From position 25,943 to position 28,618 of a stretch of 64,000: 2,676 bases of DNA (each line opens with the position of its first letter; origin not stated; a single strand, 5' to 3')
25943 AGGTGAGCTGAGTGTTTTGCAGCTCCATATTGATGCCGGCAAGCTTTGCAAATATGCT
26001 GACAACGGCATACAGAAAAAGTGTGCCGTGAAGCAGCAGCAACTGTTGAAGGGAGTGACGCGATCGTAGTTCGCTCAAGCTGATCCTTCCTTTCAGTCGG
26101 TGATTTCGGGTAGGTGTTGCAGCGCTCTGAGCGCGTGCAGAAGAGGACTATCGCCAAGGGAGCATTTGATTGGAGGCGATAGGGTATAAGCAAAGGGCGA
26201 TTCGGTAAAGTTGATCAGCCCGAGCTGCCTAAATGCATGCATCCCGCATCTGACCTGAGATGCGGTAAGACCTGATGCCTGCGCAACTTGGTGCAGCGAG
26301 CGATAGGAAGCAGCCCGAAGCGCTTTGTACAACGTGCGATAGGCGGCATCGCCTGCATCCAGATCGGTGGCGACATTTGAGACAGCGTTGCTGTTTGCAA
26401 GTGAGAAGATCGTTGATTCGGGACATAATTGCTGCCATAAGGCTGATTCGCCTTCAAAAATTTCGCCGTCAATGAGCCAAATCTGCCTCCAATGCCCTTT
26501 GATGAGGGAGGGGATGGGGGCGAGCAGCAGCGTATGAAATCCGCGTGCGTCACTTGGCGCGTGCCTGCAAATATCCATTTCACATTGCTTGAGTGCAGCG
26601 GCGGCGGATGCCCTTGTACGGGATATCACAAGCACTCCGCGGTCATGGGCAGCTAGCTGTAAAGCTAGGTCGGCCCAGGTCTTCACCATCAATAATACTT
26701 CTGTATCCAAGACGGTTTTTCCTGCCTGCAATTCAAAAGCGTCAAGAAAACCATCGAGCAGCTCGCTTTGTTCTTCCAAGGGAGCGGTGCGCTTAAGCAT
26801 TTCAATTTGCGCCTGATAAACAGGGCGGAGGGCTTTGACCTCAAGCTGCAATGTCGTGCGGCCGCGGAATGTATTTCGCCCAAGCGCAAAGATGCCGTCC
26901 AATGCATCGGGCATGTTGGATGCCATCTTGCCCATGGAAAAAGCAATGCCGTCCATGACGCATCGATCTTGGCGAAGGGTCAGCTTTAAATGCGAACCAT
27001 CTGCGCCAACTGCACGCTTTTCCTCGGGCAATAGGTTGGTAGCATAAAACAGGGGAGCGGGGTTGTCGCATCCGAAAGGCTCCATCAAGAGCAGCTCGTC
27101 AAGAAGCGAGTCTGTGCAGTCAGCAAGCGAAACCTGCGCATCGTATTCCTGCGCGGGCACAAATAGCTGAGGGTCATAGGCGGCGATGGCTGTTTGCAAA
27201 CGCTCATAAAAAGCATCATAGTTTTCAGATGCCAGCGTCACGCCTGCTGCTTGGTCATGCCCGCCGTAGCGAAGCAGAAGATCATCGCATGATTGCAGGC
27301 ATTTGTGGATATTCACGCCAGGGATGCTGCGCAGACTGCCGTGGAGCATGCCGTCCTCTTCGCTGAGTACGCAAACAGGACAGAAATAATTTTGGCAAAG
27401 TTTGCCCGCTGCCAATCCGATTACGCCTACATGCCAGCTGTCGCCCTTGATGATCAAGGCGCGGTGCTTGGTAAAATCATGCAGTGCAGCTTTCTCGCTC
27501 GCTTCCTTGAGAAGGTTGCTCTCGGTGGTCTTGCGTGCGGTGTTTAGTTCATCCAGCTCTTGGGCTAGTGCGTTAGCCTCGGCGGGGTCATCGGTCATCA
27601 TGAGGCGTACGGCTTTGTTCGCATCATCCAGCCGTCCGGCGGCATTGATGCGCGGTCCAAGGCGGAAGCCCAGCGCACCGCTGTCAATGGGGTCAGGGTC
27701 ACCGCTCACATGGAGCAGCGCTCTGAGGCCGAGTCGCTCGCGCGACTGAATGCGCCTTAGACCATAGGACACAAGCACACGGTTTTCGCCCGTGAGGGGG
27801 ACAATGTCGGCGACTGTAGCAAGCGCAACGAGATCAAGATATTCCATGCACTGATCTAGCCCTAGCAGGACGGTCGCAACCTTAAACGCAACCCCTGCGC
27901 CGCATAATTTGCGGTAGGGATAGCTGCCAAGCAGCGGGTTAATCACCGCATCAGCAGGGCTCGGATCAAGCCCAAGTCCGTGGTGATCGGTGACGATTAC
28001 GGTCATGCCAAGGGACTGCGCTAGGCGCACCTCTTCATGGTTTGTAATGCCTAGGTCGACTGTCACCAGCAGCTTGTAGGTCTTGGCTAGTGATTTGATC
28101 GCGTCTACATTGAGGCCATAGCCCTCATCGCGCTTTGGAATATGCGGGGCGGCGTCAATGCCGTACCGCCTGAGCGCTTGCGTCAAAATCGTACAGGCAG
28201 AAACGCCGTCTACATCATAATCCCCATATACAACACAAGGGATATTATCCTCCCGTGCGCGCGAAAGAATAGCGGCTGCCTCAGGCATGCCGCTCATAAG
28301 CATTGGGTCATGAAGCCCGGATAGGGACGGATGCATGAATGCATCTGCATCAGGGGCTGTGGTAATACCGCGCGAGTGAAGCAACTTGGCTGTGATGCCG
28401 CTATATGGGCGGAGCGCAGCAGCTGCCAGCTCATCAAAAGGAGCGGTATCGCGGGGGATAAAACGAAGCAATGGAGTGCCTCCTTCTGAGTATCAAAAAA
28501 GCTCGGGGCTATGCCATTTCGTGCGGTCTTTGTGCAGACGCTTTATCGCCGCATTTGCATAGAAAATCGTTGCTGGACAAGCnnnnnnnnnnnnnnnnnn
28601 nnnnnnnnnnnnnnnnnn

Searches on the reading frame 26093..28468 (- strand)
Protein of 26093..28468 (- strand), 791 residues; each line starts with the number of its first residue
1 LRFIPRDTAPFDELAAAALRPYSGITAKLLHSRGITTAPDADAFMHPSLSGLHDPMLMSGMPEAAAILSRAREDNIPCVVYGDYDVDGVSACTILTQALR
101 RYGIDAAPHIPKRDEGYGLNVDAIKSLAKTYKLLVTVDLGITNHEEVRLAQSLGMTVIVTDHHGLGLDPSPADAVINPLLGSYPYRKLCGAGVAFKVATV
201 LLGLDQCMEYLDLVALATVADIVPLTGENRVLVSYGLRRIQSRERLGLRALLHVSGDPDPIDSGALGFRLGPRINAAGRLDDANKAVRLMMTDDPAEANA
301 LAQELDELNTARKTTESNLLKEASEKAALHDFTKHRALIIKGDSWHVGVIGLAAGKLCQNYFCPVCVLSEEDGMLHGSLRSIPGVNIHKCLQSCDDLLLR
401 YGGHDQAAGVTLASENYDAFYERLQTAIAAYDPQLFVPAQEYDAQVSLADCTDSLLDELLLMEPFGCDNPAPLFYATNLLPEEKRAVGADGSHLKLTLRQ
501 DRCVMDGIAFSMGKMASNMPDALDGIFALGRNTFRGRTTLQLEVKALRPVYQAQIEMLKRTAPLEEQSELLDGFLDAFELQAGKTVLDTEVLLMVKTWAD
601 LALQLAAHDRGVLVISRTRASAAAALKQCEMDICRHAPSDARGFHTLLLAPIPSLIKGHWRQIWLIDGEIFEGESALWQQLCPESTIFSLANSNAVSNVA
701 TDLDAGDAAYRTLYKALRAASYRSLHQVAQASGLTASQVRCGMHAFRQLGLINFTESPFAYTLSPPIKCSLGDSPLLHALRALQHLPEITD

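Call 38: search_protein_families(library=pfam, proteins=[window:26093-28468:-], max_evalue=0.001)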
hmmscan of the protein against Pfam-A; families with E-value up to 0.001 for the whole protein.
window:26093-28468:- (791 aa): 3 families
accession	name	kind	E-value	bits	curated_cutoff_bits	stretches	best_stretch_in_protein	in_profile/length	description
PF17768.7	RecJ_OB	-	7e-26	90.8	27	1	442-545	1-106/107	RecJ OB domain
PF01368.27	DHH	-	2.7e-21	76.6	28.1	1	79-218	3-125/125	DHH family, N-terminal domain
PF02272.25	DHHA1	-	3e-11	44.1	25.9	1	339-429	6-101/102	DHHA1 domain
